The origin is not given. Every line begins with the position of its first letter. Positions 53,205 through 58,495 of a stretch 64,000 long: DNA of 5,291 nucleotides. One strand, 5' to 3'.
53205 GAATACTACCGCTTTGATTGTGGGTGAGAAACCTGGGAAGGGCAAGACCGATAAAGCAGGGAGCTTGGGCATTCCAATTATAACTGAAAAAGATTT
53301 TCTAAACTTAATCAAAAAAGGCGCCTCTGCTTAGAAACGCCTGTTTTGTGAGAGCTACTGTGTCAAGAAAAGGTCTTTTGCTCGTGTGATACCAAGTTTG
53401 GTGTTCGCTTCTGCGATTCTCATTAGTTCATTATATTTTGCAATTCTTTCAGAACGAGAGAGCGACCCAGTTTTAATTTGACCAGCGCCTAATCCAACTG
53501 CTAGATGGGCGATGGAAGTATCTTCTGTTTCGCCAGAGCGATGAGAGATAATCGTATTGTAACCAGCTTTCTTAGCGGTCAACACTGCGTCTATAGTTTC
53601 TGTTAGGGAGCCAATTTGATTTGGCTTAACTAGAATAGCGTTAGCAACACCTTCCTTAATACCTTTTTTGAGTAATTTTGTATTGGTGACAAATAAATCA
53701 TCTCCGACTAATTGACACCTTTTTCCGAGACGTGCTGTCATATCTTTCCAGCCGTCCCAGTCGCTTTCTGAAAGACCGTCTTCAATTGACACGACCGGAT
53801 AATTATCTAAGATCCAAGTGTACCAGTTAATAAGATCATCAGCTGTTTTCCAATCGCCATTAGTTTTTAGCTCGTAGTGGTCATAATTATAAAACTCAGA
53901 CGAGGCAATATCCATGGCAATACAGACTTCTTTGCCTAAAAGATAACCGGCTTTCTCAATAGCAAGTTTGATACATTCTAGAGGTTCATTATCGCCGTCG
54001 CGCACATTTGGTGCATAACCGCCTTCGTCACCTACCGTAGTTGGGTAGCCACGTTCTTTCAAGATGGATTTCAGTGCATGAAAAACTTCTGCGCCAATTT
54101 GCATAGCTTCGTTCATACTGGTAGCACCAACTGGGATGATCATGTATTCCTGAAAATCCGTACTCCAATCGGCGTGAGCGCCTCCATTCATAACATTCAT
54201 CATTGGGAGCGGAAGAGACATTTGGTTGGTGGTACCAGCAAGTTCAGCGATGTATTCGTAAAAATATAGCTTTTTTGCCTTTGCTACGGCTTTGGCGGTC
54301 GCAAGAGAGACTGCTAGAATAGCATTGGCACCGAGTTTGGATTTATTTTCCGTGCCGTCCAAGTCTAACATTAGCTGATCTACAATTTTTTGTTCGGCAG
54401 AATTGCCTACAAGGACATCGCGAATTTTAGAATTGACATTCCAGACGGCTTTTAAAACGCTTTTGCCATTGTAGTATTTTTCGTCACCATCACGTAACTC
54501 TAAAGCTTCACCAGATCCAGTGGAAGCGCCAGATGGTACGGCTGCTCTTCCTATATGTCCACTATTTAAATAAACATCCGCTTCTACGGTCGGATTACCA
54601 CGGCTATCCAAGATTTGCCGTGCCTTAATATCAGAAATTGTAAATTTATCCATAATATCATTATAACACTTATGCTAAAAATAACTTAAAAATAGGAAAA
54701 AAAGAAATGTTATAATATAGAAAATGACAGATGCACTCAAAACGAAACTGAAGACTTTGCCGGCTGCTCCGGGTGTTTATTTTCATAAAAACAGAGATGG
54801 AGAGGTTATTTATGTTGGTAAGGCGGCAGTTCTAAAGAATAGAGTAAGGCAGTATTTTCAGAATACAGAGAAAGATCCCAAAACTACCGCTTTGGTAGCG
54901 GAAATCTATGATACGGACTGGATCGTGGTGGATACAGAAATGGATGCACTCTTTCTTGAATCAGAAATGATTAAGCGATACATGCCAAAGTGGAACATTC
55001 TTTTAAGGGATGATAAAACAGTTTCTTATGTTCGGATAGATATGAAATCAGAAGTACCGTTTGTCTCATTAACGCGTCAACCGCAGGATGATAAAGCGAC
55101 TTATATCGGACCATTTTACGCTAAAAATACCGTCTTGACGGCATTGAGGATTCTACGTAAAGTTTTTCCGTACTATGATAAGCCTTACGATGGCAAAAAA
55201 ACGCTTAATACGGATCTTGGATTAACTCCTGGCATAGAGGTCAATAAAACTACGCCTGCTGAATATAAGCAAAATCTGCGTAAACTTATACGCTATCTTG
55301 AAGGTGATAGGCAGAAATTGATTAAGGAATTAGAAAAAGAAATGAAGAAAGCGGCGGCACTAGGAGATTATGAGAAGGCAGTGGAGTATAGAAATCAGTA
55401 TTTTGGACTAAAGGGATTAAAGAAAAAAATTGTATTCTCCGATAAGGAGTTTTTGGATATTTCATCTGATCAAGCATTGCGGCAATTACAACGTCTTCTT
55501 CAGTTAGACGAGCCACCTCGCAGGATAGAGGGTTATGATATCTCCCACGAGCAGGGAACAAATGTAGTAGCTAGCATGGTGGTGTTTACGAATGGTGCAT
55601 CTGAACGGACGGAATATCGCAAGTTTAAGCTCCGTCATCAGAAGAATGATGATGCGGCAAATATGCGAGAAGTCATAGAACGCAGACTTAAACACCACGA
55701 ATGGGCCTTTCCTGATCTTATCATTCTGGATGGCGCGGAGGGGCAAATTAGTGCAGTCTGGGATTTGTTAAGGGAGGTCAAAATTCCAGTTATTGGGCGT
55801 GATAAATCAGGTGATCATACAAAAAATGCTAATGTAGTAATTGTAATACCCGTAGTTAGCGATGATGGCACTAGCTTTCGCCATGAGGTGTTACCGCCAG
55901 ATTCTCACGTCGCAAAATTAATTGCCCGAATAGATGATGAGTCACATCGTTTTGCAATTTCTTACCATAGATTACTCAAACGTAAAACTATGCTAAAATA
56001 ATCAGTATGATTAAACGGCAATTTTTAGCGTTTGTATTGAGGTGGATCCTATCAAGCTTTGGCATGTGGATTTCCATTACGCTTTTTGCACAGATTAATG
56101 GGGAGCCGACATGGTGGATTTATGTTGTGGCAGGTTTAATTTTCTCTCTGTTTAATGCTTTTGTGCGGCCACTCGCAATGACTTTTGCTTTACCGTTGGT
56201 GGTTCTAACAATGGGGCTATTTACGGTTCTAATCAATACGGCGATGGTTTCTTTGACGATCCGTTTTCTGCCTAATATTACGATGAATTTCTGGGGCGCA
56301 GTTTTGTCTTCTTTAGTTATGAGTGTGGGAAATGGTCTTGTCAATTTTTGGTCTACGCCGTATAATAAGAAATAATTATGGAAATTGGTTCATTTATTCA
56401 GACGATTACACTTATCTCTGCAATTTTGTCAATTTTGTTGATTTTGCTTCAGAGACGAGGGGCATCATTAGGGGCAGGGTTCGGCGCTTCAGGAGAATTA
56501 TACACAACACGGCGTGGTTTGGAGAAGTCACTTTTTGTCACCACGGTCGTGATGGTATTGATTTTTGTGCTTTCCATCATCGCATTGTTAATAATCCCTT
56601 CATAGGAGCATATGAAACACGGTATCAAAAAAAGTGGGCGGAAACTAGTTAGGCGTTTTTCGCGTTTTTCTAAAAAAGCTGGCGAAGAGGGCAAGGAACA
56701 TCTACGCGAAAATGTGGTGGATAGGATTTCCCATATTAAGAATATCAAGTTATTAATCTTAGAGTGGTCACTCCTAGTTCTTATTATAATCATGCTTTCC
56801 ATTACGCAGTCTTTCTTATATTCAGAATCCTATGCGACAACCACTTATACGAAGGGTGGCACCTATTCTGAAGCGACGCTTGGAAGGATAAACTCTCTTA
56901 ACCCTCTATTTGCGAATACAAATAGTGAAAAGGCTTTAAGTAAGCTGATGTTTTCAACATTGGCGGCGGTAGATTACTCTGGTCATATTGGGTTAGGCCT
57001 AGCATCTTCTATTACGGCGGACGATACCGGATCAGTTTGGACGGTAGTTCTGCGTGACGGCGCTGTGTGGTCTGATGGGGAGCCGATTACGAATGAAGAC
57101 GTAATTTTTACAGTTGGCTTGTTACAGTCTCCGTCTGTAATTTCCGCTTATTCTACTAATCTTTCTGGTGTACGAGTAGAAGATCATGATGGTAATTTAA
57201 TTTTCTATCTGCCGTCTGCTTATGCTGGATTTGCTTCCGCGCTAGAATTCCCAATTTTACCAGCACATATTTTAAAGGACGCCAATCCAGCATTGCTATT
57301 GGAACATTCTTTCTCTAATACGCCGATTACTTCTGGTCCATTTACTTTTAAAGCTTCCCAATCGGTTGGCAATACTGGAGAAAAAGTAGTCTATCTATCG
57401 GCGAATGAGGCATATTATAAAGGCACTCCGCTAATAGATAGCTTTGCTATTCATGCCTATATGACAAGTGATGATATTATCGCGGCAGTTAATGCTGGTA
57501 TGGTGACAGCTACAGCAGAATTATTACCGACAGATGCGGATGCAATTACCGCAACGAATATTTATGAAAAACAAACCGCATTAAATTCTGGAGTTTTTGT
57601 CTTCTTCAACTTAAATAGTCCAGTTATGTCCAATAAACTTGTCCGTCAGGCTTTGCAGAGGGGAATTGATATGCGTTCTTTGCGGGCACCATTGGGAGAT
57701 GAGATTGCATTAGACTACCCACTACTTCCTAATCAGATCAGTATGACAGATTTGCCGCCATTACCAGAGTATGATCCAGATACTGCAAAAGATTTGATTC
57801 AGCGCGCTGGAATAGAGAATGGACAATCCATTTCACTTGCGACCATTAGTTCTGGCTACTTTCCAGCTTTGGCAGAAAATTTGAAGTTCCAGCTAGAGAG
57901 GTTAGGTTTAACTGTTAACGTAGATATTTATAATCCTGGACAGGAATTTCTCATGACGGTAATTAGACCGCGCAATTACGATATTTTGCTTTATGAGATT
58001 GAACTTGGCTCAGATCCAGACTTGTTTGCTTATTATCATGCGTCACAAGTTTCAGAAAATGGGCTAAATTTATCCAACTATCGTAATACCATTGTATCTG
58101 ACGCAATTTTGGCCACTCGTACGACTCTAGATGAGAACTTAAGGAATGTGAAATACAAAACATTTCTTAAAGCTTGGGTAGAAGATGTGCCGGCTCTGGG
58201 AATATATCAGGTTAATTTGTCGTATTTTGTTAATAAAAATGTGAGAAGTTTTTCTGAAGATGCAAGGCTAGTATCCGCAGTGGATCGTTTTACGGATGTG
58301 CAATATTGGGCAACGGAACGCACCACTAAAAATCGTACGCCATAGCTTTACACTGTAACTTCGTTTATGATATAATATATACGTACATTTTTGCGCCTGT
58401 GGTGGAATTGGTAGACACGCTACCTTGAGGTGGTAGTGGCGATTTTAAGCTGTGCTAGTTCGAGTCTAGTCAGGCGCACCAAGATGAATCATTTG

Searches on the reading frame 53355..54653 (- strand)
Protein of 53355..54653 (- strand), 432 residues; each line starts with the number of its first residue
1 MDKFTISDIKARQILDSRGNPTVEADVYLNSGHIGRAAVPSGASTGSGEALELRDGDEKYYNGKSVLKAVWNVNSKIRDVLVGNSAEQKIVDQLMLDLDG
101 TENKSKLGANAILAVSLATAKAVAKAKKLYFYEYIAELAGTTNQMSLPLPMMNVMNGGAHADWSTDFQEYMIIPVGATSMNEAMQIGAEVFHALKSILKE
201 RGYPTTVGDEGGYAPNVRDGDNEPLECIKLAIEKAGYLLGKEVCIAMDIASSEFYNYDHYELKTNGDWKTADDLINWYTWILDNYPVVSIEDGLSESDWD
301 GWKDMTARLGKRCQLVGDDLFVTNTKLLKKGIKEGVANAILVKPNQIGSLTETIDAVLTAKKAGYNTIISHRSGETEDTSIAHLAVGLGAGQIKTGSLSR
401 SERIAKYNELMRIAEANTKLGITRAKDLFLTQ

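Call 71: search_protein_families(library=pfam, proteins=[window:53355-54653:-], max_evalue=0.000001)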
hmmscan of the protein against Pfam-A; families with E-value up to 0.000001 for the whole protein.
window:53355-54653:- (432 aa): 2 families
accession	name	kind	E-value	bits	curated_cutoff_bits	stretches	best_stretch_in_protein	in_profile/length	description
PF00113.28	Enolase_C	-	1.3e-117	392.8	21.5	1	145-416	2-280/296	Enolase, C-terminal TIM barrel domain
PF03952.21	Enolase_N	-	1.8e-54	183.8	35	1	6-135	1-131/131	Enolase, N-terminal domain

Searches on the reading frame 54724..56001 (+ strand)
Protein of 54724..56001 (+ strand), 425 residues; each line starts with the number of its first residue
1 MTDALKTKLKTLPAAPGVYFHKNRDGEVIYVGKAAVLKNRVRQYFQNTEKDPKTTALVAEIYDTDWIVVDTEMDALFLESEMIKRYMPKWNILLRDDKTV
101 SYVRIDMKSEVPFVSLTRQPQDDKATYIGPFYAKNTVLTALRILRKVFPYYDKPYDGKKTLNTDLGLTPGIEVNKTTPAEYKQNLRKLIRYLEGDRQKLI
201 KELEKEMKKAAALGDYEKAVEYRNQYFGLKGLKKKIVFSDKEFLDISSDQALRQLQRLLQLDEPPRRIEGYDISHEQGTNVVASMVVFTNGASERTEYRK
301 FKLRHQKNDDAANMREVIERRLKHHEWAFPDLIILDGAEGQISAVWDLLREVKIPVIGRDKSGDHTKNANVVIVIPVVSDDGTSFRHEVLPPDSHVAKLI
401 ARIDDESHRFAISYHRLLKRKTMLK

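Call 71: search_protein_families(library=pfam, proteins=[window:54724-56001:+], max_evalue=0.000001)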
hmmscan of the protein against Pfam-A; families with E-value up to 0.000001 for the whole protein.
window:54724-56001:+ (425 aa): 3 families
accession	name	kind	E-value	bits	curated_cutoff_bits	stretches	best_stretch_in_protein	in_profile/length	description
PF08459.17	UvrC_RNaseH_dom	-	1.8e-42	145.3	22.3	1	256-412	1-159/159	UvrC RNAse H endonuclease domain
PF02151.25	UVR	-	3.8e-08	33.2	21.5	1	197-225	1-29/36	UvrB/uvrC motif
PF01541.30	GIY-YIG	-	2.9e-07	31.1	22.6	0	16-88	2-74/78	GIY-YIG catalytic domain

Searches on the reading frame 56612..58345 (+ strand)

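Call 71: search_protein_families(library=pfam, proteins=[window:56612-58345:+], max_evalue=0.000001)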
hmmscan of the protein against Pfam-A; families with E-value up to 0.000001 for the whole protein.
window:56612-58345:+ (577 aa): 1 family
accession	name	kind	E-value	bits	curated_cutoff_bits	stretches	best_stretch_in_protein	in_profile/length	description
PF00496.27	SBP_bac_5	-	8.4e-45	153.9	32.4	1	129-474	5-357/368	Bacterial extracellular solute-binding proteins, family 5 Middle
